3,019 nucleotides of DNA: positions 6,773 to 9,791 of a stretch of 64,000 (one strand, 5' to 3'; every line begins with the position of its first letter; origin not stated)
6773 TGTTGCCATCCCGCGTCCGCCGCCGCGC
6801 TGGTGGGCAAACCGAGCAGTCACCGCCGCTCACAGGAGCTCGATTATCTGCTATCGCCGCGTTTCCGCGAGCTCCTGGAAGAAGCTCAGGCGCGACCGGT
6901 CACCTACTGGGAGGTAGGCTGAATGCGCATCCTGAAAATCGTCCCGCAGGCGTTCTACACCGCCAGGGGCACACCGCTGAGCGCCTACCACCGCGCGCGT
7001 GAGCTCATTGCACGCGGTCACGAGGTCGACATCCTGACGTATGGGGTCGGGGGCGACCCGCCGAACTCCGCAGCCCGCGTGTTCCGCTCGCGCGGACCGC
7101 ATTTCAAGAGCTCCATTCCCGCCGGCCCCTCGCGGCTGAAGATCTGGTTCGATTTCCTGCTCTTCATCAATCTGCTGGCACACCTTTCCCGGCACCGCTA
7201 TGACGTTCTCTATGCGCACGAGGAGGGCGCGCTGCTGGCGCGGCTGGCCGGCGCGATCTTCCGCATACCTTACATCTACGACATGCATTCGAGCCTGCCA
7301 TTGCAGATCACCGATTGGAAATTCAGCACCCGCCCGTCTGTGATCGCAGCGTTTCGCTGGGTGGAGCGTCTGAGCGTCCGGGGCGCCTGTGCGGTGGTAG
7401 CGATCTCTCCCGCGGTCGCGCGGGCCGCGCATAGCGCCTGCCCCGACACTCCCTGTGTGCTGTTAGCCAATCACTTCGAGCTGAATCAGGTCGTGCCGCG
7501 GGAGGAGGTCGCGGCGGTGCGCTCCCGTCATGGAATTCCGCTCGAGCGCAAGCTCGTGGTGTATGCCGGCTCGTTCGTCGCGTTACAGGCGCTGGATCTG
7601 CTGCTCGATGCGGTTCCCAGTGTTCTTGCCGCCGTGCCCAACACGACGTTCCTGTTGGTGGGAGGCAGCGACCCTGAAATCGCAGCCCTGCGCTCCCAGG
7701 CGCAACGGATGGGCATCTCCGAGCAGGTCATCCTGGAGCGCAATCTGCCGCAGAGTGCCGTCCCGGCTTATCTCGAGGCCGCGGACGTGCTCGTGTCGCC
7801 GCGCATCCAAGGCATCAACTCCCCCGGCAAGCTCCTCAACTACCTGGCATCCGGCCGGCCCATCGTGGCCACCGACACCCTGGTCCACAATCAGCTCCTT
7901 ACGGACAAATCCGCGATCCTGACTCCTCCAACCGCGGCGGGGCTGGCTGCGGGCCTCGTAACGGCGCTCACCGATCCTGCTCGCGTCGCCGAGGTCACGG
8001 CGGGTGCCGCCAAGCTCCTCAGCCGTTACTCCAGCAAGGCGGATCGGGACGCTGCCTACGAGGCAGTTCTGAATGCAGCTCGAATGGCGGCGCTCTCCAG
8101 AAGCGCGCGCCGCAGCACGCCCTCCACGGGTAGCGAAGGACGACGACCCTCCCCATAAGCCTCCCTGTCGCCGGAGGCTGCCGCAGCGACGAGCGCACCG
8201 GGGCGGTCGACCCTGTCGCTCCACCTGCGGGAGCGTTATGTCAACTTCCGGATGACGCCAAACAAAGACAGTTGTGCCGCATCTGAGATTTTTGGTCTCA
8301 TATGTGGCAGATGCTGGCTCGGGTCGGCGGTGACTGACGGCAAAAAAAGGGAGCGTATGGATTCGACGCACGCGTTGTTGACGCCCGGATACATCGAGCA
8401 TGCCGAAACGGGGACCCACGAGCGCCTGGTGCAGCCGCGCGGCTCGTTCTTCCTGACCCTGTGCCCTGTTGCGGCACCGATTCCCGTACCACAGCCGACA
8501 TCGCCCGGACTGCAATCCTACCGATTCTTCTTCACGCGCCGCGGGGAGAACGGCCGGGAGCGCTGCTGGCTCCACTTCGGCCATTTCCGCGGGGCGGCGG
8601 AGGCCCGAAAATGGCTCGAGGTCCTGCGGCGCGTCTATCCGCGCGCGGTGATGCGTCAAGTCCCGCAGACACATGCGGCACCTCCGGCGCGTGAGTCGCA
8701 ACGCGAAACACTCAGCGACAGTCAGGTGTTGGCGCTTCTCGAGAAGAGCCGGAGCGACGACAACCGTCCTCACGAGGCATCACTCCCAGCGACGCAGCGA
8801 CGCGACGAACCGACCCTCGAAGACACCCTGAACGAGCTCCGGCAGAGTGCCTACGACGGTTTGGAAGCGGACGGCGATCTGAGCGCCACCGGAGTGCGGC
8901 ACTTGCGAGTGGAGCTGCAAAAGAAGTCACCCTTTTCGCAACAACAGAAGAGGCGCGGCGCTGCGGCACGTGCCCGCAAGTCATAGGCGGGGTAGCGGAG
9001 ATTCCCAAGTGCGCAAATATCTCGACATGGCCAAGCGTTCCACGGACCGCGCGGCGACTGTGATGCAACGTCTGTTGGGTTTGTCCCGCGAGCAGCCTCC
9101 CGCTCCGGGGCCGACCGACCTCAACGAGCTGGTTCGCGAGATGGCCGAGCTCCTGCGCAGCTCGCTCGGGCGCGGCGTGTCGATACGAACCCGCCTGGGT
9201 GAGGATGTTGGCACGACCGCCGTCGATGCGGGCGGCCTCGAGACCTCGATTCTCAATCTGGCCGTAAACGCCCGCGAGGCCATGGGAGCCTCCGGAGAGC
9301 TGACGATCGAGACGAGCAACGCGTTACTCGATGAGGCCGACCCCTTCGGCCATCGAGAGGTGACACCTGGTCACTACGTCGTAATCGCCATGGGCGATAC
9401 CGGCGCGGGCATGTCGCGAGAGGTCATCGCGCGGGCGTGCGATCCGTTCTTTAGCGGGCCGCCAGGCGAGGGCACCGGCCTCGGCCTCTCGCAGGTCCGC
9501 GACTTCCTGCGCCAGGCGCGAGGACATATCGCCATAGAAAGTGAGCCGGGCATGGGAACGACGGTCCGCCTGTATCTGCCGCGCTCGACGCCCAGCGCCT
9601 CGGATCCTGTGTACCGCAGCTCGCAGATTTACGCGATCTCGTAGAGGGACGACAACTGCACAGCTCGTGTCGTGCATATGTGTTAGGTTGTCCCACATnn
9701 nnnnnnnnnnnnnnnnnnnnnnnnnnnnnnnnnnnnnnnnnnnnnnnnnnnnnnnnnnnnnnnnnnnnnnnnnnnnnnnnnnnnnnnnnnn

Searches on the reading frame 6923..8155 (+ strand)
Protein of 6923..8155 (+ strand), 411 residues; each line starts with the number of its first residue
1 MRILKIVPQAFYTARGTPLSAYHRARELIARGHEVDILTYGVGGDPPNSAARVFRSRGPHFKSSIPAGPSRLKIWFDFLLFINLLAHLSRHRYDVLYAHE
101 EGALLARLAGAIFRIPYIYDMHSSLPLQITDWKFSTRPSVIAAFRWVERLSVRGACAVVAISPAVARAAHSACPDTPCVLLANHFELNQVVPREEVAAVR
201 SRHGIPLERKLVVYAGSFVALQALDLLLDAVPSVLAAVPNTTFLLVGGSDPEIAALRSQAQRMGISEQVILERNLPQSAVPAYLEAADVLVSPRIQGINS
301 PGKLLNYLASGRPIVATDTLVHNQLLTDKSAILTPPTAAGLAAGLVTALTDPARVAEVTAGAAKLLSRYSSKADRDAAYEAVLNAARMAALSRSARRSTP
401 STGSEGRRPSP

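Call 9: search_protein_families(library=pfam, proteins=[window:6923-8155:+], max_evalue=0.001)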
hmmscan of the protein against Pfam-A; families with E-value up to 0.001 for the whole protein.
window:6923-8155:+ (411 aa): 4 families
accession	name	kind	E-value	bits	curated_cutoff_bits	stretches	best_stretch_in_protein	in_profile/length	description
PF13692.12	Glyco_trans_1_4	-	1.5e-19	71.1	27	1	210-351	2-142/142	Glycosyl transferases group 1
PF13439.12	Glyco_transf_4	-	5.1e-18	66.1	28.5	1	20-172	7-151/170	Glycosyltransferase Family 4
PF13579.12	Glyco_trans_4_4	-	8.1e-17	62.4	29.7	1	21-171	7-144/158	Glycosyl transferase 4-like domain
PF00534.26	Glycos_transf_1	-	1.3e-15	57.7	26.4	1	200-356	6-163/172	Glycosyl transferases group 1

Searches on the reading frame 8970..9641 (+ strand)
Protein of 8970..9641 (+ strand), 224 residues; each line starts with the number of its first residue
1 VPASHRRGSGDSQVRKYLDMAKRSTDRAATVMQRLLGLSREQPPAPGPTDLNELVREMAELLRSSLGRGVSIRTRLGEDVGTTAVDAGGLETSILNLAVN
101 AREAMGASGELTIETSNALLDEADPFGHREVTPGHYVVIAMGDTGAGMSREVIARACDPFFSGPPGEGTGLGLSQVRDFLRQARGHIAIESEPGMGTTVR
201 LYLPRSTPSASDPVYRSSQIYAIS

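Call 9: search_protein_families(library=pfam, proteins=[window:8970-9641:+], max_evalue=0.001)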
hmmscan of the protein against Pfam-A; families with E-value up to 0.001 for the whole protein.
window:8970-9641:+ (224 aa): 1 family
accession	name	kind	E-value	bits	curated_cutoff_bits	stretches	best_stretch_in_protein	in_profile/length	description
PF02518.31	HATPase_c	-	9.6e-16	58.6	26.4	1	87-205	3-109/111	Histidine kinase-, DNA gyrase B-, and HSP90-like ATPase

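Call 22: search_protein_families(library=ncbifam, proteins=[window:8970-9641:+], max_evalue=0.1)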
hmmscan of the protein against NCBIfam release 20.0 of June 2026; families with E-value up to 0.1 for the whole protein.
window:8970-9641:+ (224 aa): 64 families (the best 25 are shown)
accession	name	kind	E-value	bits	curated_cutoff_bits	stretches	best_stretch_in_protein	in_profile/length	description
NF010076.0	PRK13557.1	subfamily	2.9e-49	167.9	631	1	11-211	199-400/540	histidine kinase famiy protein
NF010411.0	PRK13837.1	equivalog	1.1e-45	156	647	1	10-213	481-683/828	two-component system VirA-like sensor kinase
NF046020.1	HisKinCckABruc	equivalog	4.3e-44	150.6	1000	1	21-211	522-713/868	cell cycle histidine kinase CckA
NF046026.1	HisKinCckACaul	equivalog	9.4e-39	133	1000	1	18-213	341-540/678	cell cycle histidine kinase CckA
NF008468.0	PRK11360.1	equivalog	4.7e-32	111.1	646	1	11-207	427-610/616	two-component system sensor histidine kinase AtoS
NF007688.0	PRK10364.1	equivalog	6.2e-24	84.6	479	1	16-206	277-452/460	two-component system sensor histidine kinase ZraS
NF052574.1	HisKinEspCMyxo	equivalog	2e-18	66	1200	1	12-211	454-643/785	serine histidine kinase EspC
NF038348.1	T2SS_HK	subfamily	1.2e-16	60.2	450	1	80-204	462-572/574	histidine kinase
NF052573.1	HisKinEspAMyxo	equivalog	1.8e-16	59.3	1400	1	89-204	503-610/755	serine histidine kinase EspA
NF046044.1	PnpS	equivalog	9.9e-15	54.4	400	1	13-204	205-390/390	two-component system histidine kinase PnpS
TIGR02916.1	PEP_his_kin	equivalog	4.3e-13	48.7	300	1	22-204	518-679/679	XrtA/PEP-CTERM system histidine kinase PrsK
NF008293.1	PRK11073.1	equivalog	8e-13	48.3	240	1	11-204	161-346/349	nitrogen regulation protein NR(II)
NF053867.1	SprKinKinDBac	equivalog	2.5e-11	42.7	775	1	91-206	399-498/500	sporulation kinase KinD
NF041777.1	sens_FixL_Rhizob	equivalog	2.9e-10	39.4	850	1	12-206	300-482/485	sensor protein FixL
TIGR02966.1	phoR_proteo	equivalog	6.7e-10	38.5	334.2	1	11-201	147-331/333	phosphate regulon sensor histidine kinase PhoR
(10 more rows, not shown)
